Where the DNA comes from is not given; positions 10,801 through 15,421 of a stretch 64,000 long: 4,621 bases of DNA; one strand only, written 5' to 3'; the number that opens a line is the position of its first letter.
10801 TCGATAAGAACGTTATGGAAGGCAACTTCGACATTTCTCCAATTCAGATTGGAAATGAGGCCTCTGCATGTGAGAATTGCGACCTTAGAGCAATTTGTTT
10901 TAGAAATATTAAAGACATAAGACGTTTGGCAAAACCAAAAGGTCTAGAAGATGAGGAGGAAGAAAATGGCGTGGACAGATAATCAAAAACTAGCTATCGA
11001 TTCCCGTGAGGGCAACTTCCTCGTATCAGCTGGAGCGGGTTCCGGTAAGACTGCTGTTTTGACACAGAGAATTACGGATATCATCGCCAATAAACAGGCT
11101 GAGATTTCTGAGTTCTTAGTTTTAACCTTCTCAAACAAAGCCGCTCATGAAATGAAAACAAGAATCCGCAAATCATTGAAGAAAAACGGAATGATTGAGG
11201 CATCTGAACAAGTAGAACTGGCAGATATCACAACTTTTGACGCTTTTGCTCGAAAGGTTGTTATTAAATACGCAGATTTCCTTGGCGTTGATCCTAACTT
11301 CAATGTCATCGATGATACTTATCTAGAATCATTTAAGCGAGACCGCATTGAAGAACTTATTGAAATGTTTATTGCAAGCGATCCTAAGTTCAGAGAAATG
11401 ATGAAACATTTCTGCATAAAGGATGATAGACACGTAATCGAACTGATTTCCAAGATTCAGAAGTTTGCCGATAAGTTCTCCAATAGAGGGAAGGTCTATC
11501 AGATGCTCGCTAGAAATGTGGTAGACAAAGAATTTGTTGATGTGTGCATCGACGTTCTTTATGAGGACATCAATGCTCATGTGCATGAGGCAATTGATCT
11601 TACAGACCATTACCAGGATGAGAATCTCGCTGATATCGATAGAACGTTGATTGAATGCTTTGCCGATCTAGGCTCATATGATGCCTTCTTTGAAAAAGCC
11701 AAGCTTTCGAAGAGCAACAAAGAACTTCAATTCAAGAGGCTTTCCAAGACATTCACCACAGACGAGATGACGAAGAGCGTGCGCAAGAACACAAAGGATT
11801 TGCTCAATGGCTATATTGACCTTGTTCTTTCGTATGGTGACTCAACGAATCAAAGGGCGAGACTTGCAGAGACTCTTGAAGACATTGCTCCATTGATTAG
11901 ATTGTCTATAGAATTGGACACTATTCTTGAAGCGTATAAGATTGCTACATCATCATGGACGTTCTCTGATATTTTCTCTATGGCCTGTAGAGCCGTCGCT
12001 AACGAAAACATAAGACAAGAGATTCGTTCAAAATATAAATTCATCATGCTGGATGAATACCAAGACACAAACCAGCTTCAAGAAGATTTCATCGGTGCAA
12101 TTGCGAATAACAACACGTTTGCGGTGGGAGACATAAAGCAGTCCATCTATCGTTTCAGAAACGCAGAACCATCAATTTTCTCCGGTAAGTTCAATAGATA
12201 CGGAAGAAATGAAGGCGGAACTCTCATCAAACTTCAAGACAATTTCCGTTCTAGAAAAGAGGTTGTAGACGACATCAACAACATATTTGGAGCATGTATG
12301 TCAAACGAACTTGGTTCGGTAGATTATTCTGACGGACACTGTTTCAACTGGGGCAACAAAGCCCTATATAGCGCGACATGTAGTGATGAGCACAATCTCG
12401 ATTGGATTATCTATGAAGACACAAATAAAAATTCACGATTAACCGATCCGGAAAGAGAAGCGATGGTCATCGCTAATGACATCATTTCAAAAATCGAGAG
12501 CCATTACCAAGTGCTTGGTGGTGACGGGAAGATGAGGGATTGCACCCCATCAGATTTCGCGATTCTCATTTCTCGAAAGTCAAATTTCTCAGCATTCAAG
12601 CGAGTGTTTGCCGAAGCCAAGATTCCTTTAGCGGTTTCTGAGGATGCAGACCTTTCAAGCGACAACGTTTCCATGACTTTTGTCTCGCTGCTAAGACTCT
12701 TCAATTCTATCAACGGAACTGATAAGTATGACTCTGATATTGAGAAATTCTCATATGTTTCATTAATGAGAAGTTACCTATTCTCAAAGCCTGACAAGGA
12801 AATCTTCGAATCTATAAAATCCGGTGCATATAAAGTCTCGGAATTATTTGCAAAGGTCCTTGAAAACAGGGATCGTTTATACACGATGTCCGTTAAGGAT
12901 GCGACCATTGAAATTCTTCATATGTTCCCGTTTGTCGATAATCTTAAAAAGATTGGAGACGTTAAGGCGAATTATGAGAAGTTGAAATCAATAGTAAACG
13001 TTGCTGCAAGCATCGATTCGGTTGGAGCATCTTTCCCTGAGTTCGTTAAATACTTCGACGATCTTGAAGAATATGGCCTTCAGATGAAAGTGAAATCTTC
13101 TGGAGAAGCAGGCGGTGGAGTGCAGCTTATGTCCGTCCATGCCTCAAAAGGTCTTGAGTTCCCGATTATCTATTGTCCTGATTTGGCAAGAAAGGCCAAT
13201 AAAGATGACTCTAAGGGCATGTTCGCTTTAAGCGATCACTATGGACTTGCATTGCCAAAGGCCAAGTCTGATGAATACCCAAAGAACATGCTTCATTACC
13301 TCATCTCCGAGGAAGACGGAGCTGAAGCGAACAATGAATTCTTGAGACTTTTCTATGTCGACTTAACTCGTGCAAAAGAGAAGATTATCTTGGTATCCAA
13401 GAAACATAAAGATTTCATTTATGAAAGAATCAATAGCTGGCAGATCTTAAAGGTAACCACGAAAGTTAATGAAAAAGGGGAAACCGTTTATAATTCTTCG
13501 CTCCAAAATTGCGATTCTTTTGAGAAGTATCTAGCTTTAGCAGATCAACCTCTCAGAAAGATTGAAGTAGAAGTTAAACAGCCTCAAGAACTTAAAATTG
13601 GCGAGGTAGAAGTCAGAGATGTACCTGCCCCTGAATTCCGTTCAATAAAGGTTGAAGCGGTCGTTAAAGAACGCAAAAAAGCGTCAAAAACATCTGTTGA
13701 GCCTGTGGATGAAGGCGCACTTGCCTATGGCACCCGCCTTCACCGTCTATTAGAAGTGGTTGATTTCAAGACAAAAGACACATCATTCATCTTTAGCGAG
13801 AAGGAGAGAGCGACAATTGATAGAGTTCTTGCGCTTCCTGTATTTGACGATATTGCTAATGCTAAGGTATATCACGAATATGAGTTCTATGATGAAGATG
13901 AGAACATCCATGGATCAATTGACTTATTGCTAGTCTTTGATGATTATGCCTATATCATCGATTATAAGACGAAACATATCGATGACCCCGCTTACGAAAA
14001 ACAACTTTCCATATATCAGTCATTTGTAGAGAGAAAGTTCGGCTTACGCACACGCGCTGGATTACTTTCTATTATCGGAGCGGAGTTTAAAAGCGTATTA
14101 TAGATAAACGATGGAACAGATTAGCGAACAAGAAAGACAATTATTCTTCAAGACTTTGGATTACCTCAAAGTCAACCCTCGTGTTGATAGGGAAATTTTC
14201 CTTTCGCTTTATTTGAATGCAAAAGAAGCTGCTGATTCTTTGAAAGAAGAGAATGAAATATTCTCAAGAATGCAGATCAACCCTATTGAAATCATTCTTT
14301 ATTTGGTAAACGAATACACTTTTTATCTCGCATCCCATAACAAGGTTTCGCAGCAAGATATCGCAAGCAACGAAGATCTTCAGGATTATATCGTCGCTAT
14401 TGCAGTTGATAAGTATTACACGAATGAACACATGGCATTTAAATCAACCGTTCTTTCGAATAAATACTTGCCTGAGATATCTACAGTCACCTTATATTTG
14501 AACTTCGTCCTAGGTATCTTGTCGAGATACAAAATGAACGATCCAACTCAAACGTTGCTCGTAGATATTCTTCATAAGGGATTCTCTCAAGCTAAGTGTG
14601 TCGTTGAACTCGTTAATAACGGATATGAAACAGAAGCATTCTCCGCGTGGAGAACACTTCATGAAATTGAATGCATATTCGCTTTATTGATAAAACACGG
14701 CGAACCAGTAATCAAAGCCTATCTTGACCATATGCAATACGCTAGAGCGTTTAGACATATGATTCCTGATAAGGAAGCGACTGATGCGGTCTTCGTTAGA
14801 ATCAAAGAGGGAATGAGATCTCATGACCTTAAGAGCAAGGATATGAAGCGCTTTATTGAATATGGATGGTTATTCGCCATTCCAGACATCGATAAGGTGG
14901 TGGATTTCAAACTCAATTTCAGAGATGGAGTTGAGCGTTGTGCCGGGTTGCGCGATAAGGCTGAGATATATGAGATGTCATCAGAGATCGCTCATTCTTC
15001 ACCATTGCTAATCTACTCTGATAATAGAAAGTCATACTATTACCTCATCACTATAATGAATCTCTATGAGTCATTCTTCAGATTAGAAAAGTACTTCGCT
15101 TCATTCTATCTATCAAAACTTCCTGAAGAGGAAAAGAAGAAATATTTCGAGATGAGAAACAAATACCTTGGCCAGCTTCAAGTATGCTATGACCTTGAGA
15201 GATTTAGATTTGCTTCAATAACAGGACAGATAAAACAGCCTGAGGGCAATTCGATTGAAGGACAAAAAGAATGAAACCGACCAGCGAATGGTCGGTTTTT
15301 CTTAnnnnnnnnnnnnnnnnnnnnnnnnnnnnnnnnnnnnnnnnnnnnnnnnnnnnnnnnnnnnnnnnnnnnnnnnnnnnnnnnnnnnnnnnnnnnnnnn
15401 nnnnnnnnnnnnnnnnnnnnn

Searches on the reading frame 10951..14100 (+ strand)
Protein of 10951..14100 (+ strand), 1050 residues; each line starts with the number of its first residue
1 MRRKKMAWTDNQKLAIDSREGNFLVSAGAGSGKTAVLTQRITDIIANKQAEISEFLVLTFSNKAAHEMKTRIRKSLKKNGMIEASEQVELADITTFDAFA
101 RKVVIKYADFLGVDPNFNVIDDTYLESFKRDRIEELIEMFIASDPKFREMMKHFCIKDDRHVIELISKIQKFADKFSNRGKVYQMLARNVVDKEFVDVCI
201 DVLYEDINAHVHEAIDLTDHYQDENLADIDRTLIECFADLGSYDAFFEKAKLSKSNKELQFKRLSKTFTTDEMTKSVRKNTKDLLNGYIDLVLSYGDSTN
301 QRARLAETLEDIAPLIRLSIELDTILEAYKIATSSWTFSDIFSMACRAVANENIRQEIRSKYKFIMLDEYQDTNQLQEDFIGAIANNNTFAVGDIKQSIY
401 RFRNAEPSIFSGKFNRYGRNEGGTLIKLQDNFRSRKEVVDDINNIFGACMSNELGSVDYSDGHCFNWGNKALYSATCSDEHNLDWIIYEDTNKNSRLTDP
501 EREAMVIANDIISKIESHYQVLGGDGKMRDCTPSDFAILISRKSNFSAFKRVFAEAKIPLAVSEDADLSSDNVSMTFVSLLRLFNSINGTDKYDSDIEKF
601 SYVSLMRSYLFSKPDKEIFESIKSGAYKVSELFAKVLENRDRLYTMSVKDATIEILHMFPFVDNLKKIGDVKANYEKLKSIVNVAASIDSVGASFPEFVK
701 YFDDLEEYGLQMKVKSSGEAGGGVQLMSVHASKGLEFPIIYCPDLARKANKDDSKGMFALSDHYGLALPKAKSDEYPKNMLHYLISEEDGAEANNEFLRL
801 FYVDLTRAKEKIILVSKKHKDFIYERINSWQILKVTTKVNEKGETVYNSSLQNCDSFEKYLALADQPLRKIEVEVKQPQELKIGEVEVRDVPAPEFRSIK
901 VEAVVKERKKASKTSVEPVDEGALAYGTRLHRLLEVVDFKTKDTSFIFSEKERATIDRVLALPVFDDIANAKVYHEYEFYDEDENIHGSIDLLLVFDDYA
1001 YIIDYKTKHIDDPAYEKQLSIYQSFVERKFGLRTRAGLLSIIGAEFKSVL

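Call 7: search_protein_families(library=pfam, proteins=[window:10951-14100:+], max_evalue=0.01)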
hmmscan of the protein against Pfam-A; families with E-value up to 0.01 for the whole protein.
window:10951-14100:+ (1050 aa): 9 families
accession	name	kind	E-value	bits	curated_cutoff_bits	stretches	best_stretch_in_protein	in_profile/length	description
PF00580.27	UvrD-helicase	-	2.6e-52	178.6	23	1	8-411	1-264/271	UvrD/REP helicase N-terminal domain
PF13245.12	AAA_19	-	2.5e-17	63.7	25.1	1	13-403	2-134/134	AAA domain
PF13361.12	UvrD_C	-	2.3e-14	54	25.6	1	651-816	231-347/350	UvrD-like helicase C-terminal domain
PF13538.12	UvrD_C_2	-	1.8e-07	31.4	27.4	0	726-749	4-29/52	UvrD-like helicase C-terminal domain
PF12705.13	PDDEXK_1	-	0.00011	22.7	22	1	949-1031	86-174/247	PD-(D/E)XK nuclease superfamily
PF01443.25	Viral_helicase1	-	0.00059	20.2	21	0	360-408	58-107/228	Viral superfamily 1 RNA helicase core domain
PF04851.21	ResIII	-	0.00096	19.5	22.5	1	6-81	9-82/164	Type III restriction enzyme, res subunit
PF00270.35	DEAD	-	0.0029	17.8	26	0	10-80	2-73/167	DEAD/DEAH box helicase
PF08011.17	PDDEXK_9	-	0.0042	17.5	25.5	0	973-1012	16-62/105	PD-(D/E)XK nuclease superfamily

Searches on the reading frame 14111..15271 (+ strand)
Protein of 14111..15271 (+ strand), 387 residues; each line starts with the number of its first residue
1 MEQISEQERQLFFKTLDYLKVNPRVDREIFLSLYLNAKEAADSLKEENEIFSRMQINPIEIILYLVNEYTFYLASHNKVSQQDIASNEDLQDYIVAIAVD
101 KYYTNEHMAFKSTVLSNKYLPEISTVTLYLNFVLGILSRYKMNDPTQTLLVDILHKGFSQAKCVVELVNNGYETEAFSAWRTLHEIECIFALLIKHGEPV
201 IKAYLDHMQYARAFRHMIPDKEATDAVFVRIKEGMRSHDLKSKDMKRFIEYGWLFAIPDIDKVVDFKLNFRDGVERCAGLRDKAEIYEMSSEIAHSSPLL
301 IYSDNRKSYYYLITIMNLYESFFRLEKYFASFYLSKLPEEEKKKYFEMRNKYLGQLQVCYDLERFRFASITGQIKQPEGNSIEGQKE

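Call 7: search_protein_families(library=pfam, proteins=[window:14111-15271:+], max_evalue=0.01)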
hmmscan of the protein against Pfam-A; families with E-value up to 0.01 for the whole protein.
window:14111-15271:+ (387 aa): 1 family
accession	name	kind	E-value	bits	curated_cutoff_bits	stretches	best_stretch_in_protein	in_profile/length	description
PF18928.5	DUF5677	-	1.1e-08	35.7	27.1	1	154-301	8-155/166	Family of unknown function (DUF5677)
